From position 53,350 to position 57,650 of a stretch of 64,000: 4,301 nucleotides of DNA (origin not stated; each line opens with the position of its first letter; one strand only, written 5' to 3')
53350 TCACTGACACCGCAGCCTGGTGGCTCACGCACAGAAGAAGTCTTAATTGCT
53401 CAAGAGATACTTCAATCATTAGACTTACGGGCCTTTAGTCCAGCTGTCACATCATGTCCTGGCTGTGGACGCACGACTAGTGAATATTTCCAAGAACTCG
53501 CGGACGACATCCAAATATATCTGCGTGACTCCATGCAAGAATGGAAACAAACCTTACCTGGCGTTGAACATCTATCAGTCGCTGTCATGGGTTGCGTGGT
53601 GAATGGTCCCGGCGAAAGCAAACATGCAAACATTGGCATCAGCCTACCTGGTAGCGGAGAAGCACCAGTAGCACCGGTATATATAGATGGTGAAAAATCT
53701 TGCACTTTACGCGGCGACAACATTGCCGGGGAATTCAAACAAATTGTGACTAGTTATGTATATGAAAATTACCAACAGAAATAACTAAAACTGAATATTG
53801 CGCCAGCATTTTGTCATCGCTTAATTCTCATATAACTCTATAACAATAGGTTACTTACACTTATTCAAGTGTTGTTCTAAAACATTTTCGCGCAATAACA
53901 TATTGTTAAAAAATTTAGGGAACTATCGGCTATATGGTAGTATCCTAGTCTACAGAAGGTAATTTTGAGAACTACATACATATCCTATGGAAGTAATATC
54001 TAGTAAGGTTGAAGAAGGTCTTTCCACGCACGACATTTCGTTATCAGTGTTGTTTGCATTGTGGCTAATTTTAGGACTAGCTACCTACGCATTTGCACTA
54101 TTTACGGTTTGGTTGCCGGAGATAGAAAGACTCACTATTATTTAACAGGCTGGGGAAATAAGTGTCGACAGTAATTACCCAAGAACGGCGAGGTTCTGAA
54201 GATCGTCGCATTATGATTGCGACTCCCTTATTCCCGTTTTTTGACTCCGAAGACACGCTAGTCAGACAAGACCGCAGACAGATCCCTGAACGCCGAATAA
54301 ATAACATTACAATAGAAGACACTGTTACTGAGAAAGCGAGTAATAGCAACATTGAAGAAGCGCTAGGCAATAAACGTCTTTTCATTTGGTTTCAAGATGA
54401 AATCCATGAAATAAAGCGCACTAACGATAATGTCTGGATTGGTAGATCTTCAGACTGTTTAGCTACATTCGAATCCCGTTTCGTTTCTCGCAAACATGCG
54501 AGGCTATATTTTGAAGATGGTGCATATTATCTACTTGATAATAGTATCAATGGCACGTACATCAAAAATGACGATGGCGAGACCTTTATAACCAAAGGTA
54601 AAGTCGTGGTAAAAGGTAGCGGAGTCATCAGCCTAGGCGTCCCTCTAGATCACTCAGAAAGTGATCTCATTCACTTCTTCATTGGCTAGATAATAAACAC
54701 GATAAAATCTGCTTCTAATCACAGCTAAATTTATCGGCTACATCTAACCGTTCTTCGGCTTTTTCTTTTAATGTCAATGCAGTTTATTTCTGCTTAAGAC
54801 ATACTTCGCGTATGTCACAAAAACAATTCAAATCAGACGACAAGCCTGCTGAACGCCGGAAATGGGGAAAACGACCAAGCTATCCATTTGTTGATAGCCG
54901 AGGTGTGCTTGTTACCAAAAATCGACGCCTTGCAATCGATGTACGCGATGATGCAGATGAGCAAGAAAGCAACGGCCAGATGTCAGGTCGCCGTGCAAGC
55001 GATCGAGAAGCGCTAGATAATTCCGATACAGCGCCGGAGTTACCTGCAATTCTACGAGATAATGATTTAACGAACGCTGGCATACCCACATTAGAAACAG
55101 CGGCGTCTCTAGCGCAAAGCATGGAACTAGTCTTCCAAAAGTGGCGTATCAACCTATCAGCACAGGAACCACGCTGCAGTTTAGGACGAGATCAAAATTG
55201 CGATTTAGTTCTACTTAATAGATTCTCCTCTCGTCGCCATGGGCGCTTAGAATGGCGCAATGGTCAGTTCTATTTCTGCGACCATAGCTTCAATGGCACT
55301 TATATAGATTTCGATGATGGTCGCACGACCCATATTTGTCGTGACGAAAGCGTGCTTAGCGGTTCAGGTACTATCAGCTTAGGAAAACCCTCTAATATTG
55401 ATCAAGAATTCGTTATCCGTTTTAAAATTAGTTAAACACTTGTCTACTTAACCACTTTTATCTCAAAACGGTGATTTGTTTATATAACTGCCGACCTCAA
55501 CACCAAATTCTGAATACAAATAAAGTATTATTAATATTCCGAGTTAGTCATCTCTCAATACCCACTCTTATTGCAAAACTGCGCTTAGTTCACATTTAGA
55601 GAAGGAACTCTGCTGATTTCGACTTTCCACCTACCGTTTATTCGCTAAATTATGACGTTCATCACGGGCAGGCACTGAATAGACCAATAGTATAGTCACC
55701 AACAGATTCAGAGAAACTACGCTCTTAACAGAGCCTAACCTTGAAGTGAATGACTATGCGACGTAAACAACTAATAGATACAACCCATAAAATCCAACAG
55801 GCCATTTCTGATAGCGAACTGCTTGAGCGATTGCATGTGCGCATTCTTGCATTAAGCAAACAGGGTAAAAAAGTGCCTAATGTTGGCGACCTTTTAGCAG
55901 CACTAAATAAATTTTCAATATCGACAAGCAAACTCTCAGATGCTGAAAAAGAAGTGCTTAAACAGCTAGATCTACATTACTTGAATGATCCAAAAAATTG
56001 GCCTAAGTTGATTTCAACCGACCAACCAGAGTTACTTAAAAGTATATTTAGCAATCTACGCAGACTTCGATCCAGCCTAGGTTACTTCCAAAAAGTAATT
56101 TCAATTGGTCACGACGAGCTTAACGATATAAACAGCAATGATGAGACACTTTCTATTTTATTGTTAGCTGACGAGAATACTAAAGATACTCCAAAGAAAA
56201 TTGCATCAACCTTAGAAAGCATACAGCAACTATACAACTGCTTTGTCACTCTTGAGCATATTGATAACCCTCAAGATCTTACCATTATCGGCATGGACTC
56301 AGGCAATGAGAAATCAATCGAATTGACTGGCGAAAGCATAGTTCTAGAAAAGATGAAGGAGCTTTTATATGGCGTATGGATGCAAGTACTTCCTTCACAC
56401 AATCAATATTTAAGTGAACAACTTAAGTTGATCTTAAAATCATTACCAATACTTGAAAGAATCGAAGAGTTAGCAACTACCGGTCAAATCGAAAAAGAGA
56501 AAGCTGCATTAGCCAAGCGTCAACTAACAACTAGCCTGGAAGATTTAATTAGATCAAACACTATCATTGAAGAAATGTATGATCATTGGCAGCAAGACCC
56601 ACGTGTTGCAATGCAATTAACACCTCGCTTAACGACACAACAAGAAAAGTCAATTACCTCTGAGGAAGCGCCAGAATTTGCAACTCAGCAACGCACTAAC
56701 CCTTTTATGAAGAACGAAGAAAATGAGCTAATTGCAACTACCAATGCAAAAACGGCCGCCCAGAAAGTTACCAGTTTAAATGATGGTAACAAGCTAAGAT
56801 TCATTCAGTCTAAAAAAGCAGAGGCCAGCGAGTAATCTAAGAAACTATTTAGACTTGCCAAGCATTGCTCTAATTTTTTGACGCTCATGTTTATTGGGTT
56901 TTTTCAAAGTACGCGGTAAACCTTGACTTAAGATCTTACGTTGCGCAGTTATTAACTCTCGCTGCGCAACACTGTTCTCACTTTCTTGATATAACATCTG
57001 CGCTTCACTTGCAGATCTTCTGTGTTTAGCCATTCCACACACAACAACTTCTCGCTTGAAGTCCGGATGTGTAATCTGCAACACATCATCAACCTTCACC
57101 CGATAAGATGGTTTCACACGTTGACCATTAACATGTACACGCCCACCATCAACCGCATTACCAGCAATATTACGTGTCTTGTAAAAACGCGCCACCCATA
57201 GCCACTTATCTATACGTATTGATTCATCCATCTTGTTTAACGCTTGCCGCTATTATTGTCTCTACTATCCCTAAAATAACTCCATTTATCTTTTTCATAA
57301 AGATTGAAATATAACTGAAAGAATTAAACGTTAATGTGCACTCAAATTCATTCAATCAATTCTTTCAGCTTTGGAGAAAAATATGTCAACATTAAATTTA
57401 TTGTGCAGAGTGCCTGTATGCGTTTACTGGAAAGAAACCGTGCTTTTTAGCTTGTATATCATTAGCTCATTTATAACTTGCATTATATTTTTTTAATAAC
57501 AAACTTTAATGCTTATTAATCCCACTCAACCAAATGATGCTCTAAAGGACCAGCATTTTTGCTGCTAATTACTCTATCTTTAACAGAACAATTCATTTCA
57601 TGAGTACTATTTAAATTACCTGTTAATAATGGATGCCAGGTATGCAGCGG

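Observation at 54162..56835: Tandem paralogous FHA-domain proteins sharing an Arg-rich N-terminal motif, followed by a 361-aa unknown protein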

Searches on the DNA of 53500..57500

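Call 69: search_rna_families(source=window, start=53500, end=57500, threshold=evalue, max_evalue=1)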
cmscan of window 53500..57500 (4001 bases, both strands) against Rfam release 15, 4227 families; matches with E-value up to 1: 0.
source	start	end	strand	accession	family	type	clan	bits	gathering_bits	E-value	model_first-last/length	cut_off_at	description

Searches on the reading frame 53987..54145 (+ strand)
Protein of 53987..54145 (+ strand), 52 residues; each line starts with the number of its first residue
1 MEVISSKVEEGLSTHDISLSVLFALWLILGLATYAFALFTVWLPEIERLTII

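Call 76: search_protein_families(library=padloc, proteins=[window:53987-54145:+], max_evalue=0.01)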
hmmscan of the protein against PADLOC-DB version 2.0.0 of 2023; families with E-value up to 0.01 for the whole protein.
window:53987-54145:+ (52 aa): 0 families

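Call 95: search_protein_families(library=pfam, proteins=[window:53987-54145:+], max_evalue=0.1)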
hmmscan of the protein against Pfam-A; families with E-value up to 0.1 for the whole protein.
window:53987-54145:+ (52 aa): 1 family
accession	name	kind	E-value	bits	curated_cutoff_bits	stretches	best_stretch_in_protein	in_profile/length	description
PF13906.12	AA_permease_C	-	0.061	13.9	27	1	19-43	12-36/51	C-terminus of AA_permease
